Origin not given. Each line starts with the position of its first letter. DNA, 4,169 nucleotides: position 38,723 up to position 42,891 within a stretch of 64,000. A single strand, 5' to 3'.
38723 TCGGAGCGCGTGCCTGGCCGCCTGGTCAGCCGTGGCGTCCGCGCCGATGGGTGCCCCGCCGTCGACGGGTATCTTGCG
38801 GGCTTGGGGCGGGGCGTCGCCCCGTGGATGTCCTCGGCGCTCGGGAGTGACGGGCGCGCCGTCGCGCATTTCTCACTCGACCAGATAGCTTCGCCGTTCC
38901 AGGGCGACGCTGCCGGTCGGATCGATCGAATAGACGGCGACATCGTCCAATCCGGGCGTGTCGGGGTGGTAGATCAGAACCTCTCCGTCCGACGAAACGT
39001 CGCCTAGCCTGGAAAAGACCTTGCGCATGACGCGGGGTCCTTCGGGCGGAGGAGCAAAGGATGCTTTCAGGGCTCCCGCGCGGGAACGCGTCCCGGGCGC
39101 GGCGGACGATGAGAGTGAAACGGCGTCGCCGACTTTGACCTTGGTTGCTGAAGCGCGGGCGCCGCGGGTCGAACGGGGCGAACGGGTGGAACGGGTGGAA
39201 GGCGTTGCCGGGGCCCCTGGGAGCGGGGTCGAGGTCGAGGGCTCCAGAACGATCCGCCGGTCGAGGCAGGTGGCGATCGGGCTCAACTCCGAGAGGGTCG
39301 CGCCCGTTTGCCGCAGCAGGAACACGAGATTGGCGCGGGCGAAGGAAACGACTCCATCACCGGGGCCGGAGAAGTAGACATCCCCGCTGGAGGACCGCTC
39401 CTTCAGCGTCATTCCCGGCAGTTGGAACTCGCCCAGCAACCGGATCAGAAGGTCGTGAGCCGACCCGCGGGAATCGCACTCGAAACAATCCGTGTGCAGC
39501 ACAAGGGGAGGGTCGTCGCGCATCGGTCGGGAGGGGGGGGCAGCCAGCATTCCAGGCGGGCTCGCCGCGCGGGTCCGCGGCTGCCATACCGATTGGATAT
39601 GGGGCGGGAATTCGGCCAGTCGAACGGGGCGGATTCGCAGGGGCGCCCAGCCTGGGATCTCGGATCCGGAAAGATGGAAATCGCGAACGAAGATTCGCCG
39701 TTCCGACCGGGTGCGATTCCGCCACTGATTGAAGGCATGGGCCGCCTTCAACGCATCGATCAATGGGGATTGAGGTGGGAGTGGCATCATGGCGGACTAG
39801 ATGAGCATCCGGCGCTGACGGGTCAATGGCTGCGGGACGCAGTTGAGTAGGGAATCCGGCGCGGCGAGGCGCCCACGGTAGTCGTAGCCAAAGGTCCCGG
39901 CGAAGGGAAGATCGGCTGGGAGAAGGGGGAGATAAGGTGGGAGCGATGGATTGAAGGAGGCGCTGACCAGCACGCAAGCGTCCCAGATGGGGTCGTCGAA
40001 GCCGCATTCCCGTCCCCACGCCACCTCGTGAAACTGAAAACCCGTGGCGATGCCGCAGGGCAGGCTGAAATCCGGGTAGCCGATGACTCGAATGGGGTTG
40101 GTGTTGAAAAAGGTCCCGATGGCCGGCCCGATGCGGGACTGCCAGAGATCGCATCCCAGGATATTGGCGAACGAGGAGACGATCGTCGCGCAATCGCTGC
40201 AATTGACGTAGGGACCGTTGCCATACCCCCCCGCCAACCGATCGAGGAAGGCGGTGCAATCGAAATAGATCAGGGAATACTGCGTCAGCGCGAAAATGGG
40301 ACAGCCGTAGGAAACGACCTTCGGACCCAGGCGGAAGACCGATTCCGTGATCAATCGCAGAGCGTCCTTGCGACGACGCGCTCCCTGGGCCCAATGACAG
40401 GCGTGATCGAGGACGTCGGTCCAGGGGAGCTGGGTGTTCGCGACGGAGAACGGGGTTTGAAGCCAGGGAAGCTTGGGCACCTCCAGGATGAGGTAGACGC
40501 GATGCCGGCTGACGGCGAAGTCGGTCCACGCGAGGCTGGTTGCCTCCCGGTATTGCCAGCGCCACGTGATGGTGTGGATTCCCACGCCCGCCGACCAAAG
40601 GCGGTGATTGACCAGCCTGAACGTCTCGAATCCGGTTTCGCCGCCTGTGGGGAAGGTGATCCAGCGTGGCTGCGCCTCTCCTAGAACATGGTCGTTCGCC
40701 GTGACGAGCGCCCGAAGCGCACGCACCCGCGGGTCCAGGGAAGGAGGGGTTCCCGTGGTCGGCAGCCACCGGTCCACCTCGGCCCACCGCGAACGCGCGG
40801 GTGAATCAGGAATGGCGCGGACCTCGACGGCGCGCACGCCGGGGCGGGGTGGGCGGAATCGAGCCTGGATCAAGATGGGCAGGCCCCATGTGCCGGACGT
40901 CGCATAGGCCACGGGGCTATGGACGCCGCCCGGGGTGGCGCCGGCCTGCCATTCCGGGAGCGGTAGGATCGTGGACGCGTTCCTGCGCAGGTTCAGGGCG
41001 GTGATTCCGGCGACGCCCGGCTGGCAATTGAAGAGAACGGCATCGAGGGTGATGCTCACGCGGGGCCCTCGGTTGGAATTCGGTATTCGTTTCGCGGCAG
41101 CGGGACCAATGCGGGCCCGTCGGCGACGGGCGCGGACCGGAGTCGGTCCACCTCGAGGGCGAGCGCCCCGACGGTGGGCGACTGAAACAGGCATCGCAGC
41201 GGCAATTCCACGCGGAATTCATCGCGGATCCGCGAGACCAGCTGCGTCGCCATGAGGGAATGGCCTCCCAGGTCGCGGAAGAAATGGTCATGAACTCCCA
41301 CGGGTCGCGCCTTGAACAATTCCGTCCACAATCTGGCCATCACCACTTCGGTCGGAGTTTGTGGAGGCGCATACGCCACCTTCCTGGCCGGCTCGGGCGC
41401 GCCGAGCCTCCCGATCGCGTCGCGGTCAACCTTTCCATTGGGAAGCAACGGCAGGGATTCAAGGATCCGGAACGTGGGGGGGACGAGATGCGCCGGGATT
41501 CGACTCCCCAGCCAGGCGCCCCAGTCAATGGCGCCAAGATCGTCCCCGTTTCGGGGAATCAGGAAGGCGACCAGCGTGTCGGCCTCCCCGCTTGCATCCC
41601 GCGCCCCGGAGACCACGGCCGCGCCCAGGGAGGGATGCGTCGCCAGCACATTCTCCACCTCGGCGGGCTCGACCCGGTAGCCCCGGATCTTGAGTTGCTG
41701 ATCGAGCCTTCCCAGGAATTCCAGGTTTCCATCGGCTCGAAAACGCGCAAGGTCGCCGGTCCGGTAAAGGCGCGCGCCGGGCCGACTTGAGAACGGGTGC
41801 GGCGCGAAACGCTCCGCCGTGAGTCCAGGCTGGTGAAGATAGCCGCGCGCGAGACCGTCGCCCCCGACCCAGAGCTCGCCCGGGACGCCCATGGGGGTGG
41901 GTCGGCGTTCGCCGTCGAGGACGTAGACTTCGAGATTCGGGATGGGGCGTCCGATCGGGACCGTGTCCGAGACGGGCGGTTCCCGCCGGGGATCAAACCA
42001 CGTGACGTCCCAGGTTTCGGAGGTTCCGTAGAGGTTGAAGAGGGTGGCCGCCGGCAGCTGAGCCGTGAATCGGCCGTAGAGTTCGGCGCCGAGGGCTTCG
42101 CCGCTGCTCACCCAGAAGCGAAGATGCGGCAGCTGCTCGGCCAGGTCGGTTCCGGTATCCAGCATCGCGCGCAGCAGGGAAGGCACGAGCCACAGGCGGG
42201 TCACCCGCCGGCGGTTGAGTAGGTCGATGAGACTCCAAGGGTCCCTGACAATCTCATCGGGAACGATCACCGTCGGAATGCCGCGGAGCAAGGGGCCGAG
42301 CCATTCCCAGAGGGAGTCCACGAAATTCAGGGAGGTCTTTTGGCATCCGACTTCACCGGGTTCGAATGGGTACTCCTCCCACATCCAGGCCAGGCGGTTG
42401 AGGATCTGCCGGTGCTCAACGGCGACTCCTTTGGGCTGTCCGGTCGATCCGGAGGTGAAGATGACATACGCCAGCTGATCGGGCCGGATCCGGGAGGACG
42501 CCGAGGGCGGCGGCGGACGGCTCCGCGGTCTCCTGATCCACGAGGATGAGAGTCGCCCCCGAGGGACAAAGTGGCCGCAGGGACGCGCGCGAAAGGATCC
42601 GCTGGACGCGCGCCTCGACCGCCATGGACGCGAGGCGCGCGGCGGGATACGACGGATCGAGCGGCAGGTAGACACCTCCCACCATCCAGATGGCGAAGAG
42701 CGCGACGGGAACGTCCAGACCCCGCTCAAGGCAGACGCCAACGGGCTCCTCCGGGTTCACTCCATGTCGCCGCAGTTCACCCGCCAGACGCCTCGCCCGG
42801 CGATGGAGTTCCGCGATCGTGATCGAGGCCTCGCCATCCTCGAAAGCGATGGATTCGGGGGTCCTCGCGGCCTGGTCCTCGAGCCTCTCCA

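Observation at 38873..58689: TE-less four-module NRPS operon with two N-methylating modules, its own PLP decarboxylase and two coupled orphan genes in a PVC-type genome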

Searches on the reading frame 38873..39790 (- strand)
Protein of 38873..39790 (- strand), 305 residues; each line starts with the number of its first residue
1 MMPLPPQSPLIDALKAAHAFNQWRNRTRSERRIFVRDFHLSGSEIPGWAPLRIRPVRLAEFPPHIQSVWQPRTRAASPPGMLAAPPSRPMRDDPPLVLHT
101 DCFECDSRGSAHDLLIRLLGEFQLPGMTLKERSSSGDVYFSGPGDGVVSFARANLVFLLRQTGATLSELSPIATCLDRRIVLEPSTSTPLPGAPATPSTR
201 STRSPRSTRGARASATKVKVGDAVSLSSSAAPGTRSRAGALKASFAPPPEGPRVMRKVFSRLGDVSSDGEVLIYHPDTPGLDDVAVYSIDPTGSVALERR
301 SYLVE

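Call 6: search_protein_families(library=pfam, proteins=[window:38873-39790:-], max_evalue=0.01)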
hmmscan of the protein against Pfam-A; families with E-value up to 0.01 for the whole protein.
window:38873-39790:- (305 aa): 0 families

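Call 9: search_protein_families(library=ncbifam, proteins=[window:38873-39790:-], max_evalue=0.01)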
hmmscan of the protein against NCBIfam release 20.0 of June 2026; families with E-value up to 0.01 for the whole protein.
window:38873-39790:- (305 aa): 0 families

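Call 46: find_homologous_proteins(query=window:38873-39790:-, max_evalue=0.001)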
Query window:38873-39790:- (305 aa): 3 proteins with E <= 0.001 among 7531 candidates.
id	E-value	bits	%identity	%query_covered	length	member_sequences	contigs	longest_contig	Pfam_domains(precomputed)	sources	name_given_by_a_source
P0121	3.2e-139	482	100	74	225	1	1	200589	-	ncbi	-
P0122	1.2e-24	105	32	94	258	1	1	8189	-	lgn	-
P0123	8.5e-16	76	32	61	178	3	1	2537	-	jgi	jgi:hypothetical protein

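Call 51: find_homologous_proteins(query=A2, max_evalue=0.00001)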
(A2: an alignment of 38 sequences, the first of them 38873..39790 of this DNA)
Query A2 (38 sequences) (305 aa, profile of the alignment): 11 proteins with E <= 0.00001 among 8000 candidates.
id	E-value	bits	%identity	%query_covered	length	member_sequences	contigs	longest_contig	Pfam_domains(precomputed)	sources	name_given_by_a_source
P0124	9.9e-51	191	21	54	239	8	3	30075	-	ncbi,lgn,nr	ncbi:MAG TPA: hypothetical protein VGP55_00255 [Chitinophagaceae bacterium]|nr:hypothetical protein 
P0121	4.1e-44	169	100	74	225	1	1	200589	-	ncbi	-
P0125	5.7e-44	169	21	65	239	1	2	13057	-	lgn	-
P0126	2.4e-36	144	19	53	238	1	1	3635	-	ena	-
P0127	2.2e-35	140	21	54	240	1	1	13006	-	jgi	jgi:hypothetical protein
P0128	3.6e-34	136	19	53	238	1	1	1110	-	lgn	-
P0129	5.9e-33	132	18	53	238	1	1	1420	-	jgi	jgi:hypothetical protein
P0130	1.1e-29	122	25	56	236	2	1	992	-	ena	-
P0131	1.3e-28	118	28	24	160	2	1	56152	-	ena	-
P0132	6.0e-16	77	19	34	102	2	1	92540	-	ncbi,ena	-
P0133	1.1e-15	76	35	13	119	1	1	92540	-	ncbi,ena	-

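Call 57: predict_structure(alignment_id=A3)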
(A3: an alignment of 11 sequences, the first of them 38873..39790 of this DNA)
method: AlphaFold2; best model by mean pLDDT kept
length: 305 residues; sequences in the alignment: 11
mean_pLDDT: 53.6   pTM: 0.47
mean pLDDT of the five models: 53.6, 52.4, 49.8, 41.5, 39.7
residues with pLDDT >= 90: 0; 70-90: 63; 50-70: 107; < 50: 135
segments of 3 or more residues with pLDDT < 50: 1-7, 25-94, 183-213, 229-252
pLDDT, mean of each block of 10 residues (from residue 1): 41 59 47 41 39 37 32 33 37 55 66 74 63 56 67 71 64 64 41 32 31 67 67 31 31 60 70 78 72 66 83
secondary structure, 60 per line:
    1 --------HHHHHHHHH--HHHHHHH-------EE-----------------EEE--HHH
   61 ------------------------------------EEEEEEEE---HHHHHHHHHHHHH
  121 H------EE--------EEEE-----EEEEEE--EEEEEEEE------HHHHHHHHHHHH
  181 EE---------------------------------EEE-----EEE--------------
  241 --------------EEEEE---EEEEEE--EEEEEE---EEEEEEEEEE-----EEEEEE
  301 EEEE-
elements in order: H9-17 H20-26 E53-55 E97-104 H108-121 E138-141 E147-152 E155-162 H169-180 E216-218 E224-226 E255-259 E263-268 E271-276 E280-289 E295-304

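Call 88: search_protein_families(library=padloc, proteins=[window:38873-39790:-], max_evalue=0.01)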
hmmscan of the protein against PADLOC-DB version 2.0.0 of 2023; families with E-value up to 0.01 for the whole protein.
window:38873-39790:- (305 aa): 0 families

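Call 89: search_protein_families(library=pfam, proteins=[window:38873-39790:-], max_evalue=10)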
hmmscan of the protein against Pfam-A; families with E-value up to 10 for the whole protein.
window:38873-39790:- (305 aa): 0 families

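Call 91: search_solved_structures(query=A2, max_evalue=10)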
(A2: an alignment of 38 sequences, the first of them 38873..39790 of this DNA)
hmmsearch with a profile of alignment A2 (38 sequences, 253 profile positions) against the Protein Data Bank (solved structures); distinct sequences matched with E-value up to 10: 1.
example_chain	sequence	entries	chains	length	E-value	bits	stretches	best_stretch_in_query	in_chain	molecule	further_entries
2d4r_A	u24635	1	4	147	0.38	13.4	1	167-232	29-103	hypothetical protein TTHA0849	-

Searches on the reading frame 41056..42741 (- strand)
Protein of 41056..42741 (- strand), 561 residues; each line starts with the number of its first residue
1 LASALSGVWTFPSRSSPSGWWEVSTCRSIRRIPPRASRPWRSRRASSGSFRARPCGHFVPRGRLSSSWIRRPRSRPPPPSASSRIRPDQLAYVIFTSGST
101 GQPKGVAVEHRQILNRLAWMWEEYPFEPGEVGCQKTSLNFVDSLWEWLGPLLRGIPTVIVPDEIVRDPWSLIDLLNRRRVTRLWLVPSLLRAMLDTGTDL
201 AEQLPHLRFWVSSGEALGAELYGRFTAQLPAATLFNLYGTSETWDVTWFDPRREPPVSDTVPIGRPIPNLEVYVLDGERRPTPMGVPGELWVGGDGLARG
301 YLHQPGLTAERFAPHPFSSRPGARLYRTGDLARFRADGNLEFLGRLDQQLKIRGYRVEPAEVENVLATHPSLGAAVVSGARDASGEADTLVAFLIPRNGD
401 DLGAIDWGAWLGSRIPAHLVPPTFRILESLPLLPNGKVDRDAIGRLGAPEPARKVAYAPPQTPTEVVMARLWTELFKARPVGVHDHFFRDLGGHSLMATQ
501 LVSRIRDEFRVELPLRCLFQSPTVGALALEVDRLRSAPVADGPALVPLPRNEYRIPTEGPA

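Call 6: search_protein_families(library=pfam, proteins=[window:41056-42741:-], max_evalue=0.01)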
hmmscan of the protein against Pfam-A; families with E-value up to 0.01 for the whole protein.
window:41056-42741:- (561 aa): 3 families
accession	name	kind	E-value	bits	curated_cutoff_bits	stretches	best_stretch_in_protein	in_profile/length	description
PF00501.34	AMP-binding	-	5.2e-53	180.7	29.9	1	78-302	152-384/384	AMP-binding enzyme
PF00550.31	PP-binding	-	1.5e-13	51.2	20.8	1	471-528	6-64/67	Phosphopantetheine attachment site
PF13193.12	AMP-binding_C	-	3.6e-07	31.4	24.5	1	361-437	1-76/76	AMP-binding enzyme C-terminal domain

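Call 9: search_protein_families(library=ncbifam, proteins=[window:41056-42741:-], max_evalue=0.01)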
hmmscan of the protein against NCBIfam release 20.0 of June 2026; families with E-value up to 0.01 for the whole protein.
window:41056-42741:- (561 aa): 102 families (the best 25 are shown)
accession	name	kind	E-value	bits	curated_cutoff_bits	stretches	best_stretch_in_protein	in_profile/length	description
NF004282.0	PRK05691.1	subfamily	5.5e-116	387.7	4090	1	84-538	1269-1712/4334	non-ribosomal peptide synthase/polyketide synthase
NF041803.1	NRPS_SolG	exception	1.3e-111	374.1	2200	1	85-530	707-1157/1163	solanimycin non-ribosomal peptide synthetase SolG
TIGR01733.1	AA-adenyl-dom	subfamily_domain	8.1e-95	318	317.4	1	74-377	106-409/409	amino acid adenylation domain-containing protein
NF007605.2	PRK10252.1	equivalog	1.4e-85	287.8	2400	1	86-527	592-1037/1292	enterobactin non-ribosomal peptide synthetase EntF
NF047350.1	aureusi_NRPS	equivalog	5.2e-76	255.8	2500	1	87-534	548-978/2373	aureusimine non-ribosomal peptide synthetase AusA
NF038078.1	NRPS_MxcG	equivalog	4.2e-70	236.4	2300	1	77-534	587-1044/1442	myxochelin non-ribosomal peptide synthetase MxcG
NF003417.0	PRK04813.1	subfamily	3.2e-52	177.7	476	1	79-443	135-499/505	D-alanine--poly(phosphoribitol) ligase subunit DltA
TIGR01734.1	D-ala-DACP-lig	equivalog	6.9e-52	176.6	559.85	1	78-444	132-499/504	D-alanine--poly(phosphoribitol) ligase subunit DltA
TIGR03443.1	alpha_am_amid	equivalog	1.1e-51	175.4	1030.1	2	85-402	412-756/1390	L-aminoadipate-semialdehyde dehydrogenase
NF004837.0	PRK06187.1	subfamily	2.9e-46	157.8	476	1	81-443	163-518/531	long-chain-fatty-acid--CoA ligase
TIGR03098.1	ligase_PEP_1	hypoth_equivalog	3.4e-46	157.8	592.35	1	81-443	156-514/517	acyl-CoA ligase (AMP-forming), exosortase A system-associated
NF004511.1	PRK05852.1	equivalog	1.6e-34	119.5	650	1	80-443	148-500/505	FadD7 family fatty acid--CoA ligase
NF005801.1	PRK07656.1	equivalog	6e-34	117.5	657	1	82-440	158-496/500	FadD3 family acyl-CoA ligase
NF052269.1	Staph_lig_FadD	equivalog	1.1e-30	106.4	650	1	82-445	144-491/499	long-chain-fatty-acid--CoA ligase FadD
NF004814.0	PRK06164.1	equivalog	1.6e-30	106.2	677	1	76-433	168-513/540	acyl-CoA synthetase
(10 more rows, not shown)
